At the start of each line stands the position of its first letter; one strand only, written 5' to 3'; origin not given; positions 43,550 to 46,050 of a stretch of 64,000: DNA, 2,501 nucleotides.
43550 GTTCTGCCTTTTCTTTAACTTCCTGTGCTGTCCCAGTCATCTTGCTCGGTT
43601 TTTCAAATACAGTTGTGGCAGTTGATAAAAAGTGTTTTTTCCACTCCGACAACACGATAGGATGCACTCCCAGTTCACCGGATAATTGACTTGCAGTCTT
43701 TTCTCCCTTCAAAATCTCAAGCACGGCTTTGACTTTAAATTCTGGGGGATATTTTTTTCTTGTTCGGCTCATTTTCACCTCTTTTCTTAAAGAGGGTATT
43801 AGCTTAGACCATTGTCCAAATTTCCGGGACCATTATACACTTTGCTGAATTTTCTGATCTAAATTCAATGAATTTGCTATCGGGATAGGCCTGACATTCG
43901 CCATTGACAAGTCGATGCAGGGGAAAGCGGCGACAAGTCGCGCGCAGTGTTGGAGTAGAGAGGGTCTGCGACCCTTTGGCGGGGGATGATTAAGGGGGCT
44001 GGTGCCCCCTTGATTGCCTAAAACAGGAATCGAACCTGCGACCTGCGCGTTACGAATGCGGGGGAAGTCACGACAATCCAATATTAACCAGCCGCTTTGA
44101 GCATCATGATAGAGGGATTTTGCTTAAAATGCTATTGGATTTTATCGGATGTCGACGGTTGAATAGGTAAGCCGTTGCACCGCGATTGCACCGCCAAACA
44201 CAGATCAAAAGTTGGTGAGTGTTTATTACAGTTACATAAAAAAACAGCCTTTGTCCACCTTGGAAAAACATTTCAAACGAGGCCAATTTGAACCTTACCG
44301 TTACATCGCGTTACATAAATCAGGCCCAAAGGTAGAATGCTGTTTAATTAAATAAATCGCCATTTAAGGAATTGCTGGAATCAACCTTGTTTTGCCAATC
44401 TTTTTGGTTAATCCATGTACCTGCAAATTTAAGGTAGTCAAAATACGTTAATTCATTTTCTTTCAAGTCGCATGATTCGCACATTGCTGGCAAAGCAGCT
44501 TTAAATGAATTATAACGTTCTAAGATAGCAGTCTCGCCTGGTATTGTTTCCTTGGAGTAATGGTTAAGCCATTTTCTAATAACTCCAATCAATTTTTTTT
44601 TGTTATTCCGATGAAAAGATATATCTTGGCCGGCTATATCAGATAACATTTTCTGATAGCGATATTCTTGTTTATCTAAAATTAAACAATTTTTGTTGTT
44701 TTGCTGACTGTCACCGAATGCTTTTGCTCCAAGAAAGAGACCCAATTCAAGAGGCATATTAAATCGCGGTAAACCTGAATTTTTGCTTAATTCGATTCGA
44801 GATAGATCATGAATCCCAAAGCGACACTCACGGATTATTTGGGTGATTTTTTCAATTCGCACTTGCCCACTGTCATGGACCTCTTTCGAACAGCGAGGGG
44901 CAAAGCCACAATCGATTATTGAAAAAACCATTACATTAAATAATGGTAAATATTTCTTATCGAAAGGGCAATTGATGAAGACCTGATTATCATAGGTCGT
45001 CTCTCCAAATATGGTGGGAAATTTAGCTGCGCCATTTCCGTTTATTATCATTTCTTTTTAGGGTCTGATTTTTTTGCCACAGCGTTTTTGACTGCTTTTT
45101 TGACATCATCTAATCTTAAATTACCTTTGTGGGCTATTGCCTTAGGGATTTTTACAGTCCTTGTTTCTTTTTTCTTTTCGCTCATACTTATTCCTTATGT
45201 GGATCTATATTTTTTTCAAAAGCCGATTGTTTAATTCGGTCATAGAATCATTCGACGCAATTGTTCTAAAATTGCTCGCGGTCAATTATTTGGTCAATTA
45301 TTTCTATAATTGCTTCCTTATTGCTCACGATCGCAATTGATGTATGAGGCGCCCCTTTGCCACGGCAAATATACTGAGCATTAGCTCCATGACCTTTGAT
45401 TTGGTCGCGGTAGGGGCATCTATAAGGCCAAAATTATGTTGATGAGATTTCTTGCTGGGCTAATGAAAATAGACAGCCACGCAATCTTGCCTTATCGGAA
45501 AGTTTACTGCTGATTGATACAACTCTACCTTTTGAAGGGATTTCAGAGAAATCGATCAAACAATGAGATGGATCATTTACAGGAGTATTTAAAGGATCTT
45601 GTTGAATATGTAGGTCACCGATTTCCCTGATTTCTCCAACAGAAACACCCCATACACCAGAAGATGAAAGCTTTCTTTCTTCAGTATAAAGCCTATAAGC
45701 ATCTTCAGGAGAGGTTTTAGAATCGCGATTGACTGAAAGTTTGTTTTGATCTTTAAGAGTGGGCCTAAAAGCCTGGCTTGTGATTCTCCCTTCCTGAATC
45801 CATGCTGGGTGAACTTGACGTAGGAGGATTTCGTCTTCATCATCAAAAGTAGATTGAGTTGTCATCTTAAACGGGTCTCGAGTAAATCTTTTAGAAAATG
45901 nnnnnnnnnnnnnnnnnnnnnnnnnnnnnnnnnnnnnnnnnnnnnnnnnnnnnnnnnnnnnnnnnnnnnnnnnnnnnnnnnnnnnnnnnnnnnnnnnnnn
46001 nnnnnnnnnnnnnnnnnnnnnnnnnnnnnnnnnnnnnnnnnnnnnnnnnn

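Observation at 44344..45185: TIR/NDT-like protein preceded by an overlapping 45-aa lysine-rich micro-ORF at the distal tip of the island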

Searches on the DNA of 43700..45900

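Call 80: search_rna_families(source=window, start=43700, end=45900, threshold=evalue, max_evalue=1)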
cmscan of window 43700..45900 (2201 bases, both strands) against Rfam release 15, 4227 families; matches with E-value up to 1: 1.
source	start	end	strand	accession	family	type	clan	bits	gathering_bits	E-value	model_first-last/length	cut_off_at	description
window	44015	44088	-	RF00005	tRNA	Gene; tRNA;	CL00001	22.3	29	0.15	1-71/71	no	tRNA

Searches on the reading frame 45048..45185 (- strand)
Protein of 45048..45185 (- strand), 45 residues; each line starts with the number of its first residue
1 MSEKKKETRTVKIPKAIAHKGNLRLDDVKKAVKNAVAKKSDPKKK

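Call 3: search_protein_families(library=pfam, proteins=[window:45048-45185:-], max_evalue=1)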
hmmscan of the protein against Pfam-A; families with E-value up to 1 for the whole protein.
window:45048-45185:- (45 aa): 0 families

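Call 4: search_protein_families(library=padloc, proteins=[window:45048-45185:-], max_evalue=1)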
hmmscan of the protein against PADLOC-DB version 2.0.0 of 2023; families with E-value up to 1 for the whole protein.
window:45048-45185:- (45 aa): 0 families

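Call 5: search_protein_families(library=ncbifam, proteins=[window:45048-45185:-], max_evalue=1)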
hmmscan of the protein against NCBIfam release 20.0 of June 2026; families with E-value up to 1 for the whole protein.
window:45048-45185:- (45 aa): 0 families

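Call 43: find_homologous_proteins(query=A3, max_evalue=0.01)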
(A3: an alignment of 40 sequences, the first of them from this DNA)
Query A3 (40 sequences) (45 aa, profile of the alignment): 100 proteins with E <= 0.01 among 480 candidates.
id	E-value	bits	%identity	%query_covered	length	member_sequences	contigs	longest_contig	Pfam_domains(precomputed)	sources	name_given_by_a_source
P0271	1.2e-9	55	29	62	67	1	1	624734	-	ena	-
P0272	1.3e-8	52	-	-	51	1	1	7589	-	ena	-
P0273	1.3e-8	52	-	-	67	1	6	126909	-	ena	-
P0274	1.3e-8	52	-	-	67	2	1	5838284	-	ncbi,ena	-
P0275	1.3e-8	52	-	-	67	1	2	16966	-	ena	-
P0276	1.5e-8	52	83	13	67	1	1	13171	-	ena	-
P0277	1.5e-8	52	-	-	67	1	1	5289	-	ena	-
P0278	1.5e-8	52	-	-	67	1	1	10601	-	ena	-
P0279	1.5e-8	52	-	-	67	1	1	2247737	-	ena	-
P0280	1.5e-8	52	-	-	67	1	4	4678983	-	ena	-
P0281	1.6e-8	52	-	-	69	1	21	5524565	-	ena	-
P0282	1.6e-8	52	47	31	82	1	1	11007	-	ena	-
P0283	1.7e-8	52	-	-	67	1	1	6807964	-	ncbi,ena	-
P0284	1.7e-8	52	-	-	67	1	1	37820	-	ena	-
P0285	2.0e-8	52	-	-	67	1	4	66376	-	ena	-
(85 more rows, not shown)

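Call 63: search_protein_families(library=phrogs, proteins=[window:45048-45185:-], max_evalue=0.1)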
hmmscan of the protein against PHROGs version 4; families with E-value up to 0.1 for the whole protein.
window:45048-45185:- (45 aa): 0 families

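Call 81: list_cluster_members(proteins=[P0001, window:45051-45185:-, P0003, P0004])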
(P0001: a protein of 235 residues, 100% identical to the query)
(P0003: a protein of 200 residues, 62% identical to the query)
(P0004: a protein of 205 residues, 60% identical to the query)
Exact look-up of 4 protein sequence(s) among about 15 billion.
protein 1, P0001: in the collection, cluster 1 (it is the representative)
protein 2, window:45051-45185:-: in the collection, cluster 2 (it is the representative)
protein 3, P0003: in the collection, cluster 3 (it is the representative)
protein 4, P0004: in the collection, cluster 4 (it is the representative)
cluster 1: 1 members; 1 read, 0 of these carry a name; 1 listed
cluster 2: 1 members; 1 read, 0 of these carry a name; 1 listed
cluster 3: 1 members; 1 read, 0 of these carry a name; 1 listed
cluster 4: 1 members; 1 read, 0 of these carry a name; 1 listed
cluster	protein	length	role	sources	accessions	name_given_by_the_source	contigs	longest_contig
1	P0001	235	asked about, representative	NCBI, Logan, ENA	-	-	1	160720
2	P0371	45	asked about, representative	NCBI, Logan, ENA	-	-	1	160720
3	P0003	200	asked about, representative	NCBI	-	-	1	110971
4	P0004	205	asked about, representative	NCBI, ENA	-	-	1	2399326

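Call 88: predict_structure(alignment_id=A7)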
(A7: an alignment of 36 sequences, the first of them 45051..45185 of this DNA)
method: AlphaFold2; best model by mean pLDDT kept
length: 45 residues; sequences in the alignment: 36
mean_pLDDT: 70.8   pTM: 0.35
mean pLDDT of the five models: 70.8, 70.7, 70.7, 70.0, 67.6
residues with pLDDT >= 90: 0; 70-90: 20; 50-70: 23; < 50: 2
segments of 3 or more residues with pLDDT < 50: none
pLDDT, mean of each block of 10 residues (from residue 1): 57 68 82 82 59
secondary structure, 60 per line:
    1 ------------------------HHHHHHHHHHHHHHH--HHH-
elements in order: H25-39
